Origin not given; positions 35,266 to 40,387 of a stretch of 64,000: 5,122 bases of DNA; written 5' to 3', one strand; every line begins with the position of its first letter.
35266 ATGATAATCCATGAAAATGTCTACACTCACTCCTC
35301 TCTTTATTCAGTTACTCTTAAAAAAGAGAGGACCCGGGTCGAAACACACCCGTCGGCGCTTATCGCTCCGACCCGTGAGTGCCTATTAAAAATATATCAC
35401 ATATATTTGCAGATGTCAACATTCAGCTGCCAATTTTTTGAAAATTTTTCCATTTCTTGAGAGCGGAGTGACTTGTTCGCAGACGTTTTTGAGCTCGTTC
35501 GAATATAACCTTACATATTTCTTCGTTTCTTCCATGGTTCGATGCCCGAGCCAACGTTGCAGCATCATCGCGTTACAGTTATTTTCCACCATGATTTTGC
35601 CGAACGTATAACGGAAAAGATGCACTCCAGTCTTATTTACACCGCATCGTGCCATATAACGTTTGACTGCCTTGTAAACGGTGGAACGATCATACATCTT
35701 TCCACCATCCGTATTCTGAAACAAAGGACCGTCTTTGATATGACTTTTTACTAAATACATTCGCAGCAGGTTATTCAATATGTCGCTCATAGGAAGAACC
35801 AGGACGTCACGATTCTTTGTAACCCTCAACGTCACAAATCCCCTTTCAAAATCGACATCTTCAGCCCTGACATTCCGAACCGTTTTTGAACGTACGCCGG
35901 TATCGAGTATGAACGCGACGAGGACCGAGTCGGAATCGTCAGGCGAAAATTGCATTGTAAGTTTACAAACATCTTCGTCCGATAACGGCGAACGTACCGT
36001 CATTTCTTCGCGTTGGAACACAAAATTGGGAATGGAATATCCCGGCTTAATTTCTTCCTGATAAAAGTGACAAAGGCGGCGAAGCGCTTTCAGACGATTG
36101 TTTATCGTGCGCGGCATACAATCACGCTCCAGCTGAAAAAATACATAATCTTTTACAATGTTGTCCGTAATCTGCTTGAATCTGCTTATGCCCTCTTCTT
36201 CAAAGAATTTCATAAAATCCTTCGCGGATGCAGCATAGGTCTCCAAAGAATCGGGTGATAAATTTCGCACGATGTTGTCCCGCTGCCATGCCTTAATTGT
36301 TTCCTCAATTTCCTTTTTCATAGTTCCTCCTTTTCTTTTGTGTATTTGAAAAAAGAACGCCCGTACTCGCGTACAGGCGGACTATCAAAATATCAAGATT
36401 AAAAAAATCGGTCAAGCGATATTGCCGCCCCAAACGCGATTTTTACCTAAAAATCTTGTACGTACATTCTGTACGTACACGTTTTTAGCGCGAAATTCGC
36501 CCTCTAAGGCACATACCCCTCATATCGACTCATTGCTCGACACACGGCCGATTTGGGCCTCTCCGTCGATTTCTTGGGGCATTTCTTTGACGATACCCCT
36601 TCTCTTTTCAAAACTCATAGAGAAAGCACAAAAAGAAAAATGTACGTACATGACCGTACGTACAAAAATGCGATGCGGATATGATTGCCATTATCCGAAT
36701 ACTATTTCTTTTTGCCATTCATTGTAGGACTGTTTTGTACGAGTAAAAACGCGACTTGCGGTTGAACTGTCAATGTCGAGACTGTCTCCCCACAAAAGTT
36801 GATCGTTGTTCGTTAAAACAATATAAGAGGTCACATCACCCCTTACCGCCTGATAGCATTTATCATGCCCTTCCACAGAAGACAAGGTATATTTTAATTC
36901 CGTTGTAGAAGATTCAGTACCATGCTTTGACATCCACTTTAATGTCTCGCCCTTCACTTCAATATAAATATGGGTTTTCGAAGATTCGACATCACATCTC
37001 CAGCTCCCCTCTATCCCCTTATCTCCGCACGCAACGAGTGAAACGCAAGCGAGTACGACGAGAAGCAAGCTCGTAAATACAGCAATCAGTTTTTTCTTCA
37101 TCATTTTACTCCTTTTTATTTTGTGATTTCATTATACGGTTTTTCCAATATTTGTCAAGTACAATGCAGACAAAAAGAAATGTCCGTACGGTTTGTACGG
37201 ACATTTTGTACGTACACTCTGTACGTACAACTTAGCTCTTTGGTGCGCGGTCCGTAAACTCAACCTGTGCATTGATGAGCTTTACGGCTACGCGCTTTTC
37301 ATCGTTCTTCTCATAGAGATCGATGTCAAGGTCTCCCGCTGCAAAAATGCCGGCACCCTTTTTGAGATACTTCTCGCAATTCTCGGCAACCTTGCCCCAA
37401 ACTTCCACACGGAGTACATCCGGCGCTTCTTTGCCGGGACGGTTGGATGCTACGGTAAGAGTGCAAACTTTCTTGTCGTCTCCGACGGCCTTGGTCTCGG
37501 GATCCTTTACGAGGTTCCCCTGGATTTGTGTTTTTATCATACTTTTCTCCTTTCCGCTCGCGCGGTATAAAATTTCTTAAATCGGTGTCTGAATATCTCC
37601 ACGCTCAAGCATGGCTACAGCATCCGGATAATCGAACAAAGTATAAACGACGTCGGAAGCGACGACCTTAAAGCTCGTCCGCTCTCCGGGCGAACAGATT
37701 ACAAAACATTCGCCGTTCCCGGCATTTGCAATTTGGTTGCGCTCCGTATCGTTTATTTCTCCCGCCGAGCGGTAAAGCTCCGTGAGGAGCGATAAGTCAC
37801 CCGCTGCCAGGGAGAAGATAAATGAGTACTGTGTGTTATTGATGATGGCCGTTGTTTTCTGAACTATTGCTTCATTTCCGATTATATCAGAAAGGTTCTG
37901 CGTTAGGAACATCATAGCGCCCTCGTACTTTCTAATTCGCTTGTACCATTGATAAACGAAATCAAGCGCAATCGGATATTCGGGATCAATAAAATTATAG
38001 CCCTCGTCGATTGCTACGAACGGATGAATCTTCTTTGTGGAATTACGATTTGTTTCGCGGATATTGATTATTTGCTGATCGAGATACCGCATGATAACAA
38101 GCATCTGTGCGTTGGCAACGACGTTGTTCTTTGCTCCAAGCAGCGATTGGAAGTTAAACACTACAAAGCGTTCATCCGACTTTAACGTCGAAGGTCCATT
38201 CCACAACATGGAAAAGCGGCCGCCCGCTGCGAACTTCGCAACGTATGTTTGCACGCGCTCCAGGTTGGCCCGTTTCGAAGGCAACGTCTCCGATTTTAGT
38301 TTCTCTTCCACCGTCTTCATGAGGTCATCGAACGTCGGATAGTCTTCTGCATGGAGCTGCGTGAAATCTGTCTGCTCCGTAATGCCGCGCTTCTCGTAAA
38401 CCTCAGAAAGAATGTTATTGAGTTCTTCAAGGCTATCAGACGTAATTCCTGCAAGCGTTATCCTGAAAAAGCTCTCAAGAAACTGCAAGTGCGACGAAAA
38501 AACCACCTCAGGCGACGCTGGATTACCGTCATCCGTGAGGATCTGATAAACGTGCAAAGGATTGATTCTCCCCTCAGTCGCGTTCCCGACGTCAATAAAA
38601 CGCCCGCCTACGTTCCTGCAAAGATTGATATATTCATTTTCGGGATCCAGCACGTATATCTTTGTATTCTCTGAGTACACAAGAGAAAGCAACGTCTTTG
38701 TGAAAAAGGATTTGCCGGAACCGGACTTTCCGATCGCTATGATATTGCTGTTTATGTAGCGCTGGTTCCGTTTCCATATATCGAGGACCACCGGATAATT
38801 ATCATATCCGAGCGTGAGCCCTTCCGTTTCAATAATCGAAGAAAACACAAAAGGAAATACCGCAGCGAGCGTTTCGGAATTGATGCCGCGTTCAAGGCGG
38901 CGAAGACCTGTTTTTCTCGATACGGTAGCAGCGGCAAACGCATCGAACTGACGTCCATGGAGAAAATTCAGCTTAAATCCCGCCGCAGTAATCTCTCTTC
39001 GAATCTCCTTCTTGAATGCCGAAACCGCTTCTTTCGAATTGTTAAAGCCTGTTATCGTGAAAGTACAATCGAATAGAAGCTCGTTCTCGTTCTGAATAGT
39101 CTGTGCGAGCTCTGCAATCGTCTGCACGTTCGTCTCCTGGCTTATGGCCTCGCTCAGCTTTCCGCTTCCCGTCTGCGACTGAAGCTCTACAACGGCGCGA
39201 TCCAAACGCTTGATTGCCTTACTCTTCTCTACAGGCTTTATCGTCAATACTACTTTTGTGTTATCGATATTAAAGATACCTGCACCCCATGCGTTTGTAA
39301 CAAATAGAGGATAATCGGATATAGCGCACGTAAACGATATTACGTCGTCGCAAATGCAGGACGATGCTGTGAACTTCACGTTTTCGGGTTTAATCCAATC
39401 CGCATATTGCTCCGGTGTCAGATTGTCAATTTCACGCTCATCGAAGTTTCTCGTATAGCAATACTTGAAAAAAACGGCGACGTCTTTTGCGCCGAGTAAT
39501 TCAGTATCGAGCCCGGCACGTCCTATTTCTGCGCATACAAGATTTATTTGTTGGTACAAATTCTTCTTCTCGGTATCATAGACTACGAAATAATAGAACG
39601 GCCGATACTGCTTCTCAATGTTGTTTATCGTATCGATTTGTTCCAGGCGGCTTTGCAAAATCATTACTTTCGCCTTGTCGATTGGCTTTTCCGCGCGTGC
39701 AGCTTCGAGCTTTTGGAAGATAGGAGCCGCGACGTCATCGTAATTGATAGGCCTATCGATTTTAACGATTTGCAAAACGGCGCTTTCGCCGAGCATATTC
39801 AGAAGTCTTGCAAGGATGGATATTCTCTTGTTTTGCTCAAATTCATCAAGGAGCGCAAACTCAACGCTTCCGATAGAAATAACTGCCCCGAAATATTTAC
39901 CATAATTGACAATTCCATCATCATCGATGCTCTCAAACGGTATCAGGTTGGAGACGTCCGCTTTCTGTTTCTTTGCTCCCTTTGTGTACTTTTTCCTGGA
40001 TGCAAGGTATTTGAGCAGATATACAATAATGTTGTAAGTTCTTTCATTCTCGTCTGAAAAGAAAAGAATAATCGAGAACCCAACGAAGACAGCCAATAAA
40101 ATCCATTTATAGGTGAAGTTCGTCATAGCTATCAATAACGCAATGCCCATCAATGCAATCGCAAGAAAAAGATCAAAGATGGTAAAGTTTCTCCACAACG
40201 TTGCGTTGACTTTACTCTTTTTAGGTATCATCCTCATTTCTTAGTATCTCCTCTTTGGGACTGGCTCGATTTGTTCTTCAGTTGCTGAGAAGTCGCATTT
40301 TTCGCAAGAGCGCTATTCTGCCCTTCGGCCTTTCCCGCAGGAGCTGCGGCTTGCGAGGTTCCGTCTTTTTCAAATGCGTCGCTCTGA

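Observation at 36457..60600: ICE-wide array of tandem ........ palindromes at every transcription-unit junction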

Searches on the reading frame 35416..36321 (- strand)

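Call 6: search_protein_families(library=pfam, proteins=[window:35416-36321:-], max_evalue=0.01)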
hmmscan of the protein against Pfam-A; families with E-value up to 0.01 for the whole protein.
window:35416-36321:- (301 aa): 4 families
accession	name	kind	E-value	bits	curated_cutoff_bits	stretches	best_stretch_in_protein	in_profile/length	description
PF00589.27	Phage_integrase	-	1.6e-21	77.3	27.1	1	130-274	23-170/172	Phage integrase family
PF02899.23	Phage_int_SAM_1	-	4.2e-07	30.6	22.3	1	17-87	10-79/83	Phage integrase, N-terminal SAM-like domain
PF13495.12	Phage_int_SAM_4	-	6.5e-05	23.7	27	1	11-83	4-74/85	Phage integrase, N-terminal SAM-like domain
PF13102.12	Phage_int_SAM_5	-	0.00036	21.3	22.3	1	18-84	14-79/98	Phage integrase SAM-like domain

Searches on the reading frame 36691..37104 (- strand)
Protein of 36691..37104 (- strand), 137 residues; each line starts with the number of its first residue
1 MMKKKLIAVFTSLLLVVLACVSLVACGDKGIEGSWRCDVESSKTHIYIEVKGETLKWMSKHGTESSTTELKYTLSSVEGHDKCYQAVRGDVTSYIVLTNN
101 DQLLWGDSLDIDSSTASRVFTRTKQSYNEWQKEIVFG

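Call 6: search_protein_families(library=pfam, proteins=[window:36691-37104:-], max_evalue=0.01)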
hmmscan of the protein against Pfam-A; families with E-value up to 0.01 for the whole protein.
window:36691-37104:- (137 aa): 0 families

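Call 19: search_protein_families(library=pfam, proteins=[window:36691-37104:-], max_evalue=5)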
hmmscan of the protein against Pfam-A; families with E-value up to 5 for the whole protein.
window:36691-37104:- (137 aa): 3 families
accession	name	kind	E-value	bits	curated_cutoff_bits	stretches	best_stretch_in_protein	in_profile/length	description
PF16342.10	DUF4972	-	0.016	15.5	28.8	1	3-69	3-67/128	Domain of unknown function (DUF4972)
PF13627.12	LptM_cons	-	0.4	11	27.3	1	13-30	1-18/23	LPS-assembly lipoprotein LptM, conserved region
PF15330.11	SIT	-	0.6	11.1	27.6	1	6-27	2-23/114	SHP2-interacting transmembrane adaptor protein, SIT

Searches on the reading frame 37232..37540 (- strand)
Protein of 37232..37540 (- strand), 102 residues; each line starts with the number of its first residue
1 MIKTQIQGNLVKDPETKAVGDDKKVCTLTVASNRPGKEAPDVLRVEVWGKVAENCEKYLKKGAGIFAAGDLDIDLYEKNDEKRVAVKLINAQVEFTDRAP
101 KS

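Call 6: search_protein_families(library=pfam, proteins=[window:37232-37540:-], max_evalue=0.01)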
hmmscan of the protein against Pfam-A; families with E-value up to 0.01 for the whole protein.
window:37232-37540:- (102 aa): 1 family
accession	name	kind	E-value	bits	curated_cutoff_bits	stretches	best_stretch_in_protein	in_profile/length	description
PF00436.31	SSB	-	1.1e-18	67.7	26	1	3-95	3-103/104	Single-strand binding protein family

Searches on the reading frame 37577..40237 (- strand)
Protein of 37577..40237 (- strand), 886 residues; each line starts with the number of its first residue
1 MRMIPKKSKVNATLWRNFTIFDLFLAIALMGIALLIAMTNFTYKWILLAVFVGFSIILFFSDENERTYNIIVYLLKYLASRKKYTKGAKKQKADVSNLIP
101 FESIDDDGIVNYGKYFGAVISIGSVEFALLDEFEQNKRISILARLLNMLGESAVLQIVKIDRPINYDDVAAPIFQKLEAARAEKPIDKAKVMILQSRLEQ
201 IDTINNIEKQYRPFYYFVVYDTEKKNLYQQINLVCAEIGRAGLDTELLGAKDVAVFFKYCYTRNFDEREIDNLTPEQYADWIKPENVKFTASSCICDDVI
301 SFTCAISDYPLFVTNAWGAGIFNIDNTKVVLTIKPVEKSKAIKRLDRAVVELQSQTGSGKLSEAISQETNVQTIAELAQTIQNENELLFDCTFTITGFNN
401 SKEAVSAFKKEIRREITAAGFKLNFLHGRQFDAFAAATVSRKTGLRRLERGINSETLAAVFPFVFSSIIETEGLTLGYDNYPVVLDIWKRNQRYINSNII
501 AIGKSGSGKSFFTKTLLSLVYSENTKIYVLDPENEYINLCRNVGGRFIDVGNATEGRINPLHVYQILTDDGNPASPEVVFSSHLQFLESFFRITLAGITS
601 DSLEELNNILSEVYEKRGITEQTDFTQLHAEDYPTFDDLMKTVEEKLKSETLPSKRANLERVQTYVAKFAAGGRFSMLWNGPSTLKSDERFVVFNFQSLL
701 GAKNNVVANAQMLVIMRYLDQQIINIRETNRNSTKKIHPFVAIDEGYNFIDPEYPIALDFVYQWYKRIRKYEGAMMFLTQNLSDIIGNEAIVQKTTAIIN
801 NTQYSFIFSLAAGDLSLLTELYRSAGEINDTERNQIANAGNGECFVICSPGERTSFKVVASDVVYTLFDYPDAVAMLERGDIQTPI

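Call 6: search_protein_families(library=pfam, proteins=[window:37577-40237:-], max_evalue=0.01)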
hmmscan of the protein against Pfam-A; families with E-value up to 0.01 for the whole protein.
window:37577-40237:- (886 aa): 3 families
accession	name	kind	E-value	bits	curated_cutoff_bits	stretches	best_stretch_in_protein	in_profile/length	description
PF19044.6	P-loop_TraG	-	5.4e-25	88.3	25.8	1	481-806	11-314/413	TraG P-loop domain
PF01935.23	DUF87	-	7e-09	36.5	23.2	1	493-709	20-214/220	Helicase HerA, central domain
PF12846.13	AAA_10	-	1.1e-05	25.1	27.5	1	493-543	18-68/362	AAA-like domain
